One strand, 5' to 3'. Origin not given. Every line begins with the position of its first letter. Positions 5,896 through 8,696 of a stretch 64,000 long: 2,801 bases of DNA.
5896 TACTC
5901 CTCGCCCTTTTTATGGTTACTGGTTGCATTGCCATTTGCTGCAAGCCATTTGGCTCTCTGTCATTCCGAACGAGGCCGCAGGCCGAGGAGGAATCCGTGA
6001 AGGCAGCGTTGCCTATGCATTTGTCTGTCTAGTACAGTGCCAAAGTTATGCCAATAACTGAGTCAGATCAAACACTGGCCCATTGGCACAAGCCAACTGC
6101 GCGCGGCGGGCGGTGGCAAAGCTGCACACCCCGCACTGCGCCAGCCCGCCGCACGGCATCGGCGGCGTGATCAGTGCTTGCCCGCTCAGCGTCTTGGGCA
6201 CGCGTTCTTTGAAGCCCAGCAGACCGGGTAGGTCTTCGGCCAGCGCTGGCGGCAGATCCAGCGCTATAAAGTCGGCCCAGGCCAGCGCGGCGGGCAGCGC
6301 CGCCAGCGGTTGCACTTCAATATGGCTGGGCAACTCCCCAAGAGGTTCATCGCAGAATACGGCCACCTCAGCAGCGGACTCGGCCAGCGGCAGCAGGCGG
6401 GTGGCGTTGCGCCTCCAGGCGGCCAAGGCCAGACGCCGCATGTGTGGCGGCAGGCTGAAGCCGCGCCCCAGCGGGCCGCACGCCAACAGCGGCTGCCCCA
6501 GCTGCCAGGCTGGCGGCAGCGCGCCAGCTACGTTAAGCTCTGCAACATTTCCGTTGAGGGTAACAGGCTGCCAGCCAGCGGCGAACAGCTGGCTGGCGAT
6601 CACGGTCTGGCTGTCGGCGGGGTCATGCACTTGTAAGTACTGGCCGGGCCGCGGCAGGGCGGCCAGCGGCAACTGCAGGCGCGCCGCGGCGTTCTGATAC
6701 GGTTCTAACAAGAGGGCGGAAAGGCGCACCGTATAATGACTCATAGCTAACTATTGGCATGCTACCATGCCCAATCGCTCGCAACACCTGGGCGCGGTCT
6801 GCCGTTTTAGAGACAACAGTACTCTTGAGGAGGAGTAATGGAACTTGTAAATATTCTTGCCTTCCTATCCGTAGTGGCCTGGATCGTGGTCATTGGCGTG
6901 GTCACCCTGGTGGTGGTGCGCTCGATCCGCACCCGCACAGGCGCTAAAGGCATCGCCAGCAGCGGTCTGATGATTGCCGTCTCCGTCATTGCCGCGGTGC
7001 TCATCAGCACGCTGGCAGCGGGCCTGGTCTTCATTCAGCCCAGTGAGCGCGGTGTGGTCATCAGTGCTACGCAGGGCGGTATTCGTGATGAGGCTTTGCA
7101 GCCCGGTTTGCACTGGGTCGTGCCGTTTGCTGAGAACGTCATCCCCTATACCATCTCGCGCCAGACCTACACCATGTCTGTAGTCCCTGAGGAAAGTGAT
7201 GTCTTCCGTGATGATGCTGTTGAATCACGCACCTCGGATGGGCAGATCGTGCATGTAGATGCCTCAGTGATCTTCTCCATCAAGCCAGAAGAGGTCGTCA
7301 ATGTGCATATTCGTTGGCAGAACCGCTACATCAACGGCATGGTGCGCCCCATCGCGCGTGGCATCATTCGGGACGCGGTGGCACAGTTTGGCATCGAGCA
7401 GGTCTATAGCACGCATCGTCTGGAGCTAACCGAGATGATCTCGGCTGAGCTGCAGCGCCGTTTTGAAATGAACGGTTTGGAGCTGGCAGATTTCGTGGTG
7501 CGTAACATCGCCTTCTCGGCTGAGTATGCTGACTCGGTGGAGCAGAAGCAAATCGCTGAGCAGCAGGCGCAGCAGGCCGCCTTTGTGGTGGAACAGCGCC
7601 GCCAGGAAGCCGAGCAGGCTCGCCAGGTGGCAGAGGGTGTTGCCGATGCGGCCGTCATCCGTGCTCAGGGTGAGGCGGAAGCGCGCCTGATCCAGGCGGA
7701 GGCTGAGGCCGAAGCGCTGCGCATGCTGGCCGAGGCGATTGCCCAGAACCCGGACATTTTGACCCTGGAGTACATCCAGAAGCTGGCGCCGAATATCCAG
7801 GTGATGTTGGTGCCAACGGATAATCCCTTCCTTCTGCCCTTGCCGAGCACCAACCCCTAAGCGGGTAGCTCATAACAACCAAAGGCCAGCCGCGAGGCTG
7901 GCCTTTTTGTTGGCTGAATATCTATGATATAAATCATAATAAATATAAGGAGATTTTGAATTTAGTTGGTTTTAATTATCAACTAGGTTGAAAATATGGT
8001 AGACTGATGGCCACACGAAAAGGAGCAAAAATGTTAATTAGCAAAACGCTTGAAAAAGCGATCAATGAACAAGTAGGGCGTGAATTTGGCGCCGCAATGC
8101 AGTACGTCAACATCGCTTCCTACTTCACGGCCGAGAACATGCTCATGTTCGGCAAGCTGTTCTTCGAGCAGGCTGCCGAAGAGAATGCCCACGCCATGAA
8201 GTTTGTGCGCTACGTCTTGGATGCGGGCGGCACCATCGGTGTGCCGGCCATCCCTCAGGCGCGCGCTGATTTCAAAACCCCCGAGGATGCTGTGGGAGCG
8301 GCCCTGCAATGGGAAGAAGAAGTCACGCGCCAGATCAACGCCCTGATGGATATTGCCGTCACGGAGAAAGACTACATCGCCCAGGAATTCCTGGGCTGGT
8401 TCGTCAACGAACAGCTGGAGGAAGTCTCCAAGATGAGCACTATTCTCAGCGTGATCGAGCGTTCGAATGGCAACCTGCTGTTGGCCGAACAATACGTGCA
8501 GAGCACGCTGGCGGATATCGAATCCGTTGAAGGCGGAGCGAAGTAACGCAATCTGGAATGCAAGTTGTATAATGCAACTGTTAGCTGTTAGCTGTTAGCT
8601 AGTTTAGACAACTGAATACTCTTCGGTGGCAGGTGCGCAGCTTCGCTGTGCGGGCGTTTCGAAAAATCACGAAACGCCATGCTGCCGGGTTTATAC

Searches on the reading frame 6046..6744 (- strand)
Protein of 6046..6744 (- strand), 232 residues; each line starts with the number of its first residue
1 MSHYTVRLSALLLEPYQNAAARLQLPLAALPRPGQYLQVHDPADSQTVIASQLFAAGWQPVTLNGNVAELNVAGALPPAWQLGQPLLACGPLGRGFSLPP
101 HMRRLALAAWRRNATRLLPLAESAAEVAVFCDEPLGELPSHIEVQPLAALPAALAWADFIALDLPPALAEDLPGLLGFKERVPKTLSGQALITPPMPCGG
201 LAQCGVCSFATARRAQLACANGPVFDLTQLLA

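Call 9: search_protein_families(library=ncbifam, proteins=[window:6046-6744:-])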
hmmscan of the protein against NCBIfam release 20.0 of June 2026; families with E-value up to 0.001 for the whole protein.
window:6046-6744:- (232 aa): 0 families

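Call 10: search_protein_families(library=pfam, proteins=[window:6046-6744:-])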
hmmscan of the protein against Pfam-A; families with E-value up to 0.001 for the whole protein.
window:6046-6744:- (232 aa): 1 family
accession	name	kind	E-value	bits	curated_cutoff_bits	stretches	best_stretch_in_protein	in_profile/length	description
PF10418.14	DHODB_Fe-S_bind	-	0.00085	19.4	23.9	0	201-230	8-40/41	Iron-sulfur cluster binding domain of dihydroorotate dehydrogenase B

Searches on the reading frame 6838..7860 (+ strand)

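Call 9: search_protein_families(library=ncbifam, proteins=[window:6838-7860:+])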
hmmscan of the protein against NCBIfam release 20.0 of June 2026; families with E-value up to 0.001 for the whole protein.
window:6838-7860:+ (340 aa): 4 families
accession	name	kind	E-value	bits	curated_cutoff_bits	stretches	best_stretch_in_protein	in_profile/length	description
TIGR01933.1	hflK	equivalog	2.3e-14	53.5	159.4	1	65-310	3-232/261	FtsH protease activity modulator HflK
NF008259.0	PRK11029.1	equivalog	1.8e-10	40.3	427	1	212-331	201-322/334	protease modulator HflC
TIGR01932.1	hflC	equivalog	6.6e-08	31.7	134.4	1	197-308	177-285/318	protease modulator HflC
NF058507.1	FlotScfldFlot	equivalog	8.8e-05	21.7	700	1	234-320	330-415/477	flotillin lipid rafts scaffold protein FloT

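Call 10: search_protein_families(library=pfam, proteins=[window:6838-7860:+])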
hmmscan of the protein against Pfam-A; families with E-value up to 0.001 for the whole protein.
window:6838-7860:+ (340 aa): 1 family
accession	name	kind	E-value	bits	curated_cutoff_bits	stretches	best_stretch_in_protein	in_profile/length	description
PF01145.31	Band_7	-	1.3e-32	113.7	23.6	1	66-253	3-169/176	SPFH domain / Band 7 family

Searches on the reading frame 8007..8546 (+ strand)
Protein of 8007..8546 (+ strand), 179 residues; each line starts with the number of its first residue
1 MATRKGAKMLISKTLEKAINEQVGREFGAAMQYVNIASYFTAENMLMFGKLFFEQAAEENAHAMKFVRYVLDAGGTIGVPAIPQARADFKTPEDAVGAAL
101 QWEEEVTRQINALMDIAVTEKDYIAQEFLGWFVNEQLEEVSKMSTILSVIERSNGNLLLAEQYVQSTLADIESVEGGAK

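Call 9: search_protein_families(library=ncbifam, proteins=[window:8007-8546:+])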
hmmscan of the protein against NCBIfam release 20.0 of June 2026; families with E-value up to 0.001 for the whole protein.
window:8007-8546:+ (179 aa): 2 families
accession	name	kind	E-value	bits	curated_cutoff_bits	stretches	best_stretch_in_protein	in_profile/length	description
NF007638.0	PRK10304.1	equivalog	9.1e-14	51.7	178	1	11-148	3-139/165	non-heme ferritin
NF011597.0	PRK15022.1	equivalog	4.1e-06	26.7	154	1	14-162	5-153/167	non-heme ferritin-like protein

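Call 10: search_protein_families(library=pfam, proteins=[window:8007-8546:+])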
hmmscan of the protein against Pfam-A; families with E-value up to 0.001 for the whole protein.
window:8007-8546:+ (179 aa): 1 family
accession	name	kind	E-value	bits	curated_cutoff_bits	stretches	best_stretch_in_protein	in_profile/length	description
PF00210.30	Ferritin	-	4.4e-34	117.9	24.5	1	17-152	2-141/142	Ferritin-like domain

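Call 80: find_encoding_contigs(protein=window:8031-8546:+, flank=1500, max_places=6)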
Protein window:8031-8546:+ (171 aa): 2 contigs read that carry it; 2 places shown.
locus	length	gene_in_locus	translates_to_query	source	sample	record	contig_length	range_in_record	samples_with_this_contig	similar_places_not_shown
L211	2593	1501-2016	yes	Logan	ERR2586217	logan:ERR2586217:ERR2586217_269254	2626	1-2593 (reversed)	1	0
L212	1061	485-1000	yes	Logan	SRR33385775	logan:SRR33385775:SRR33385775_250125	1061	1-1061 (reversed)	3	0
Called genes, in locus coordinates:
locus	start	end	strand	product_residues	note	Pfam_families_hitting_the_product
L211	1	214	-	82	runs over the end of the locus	?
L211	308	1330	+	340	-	PF01145:Band_7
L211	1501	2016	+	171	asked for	PF00210:Ferritin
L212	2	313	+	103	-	?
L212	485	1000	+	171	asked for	PF00210:Ferritin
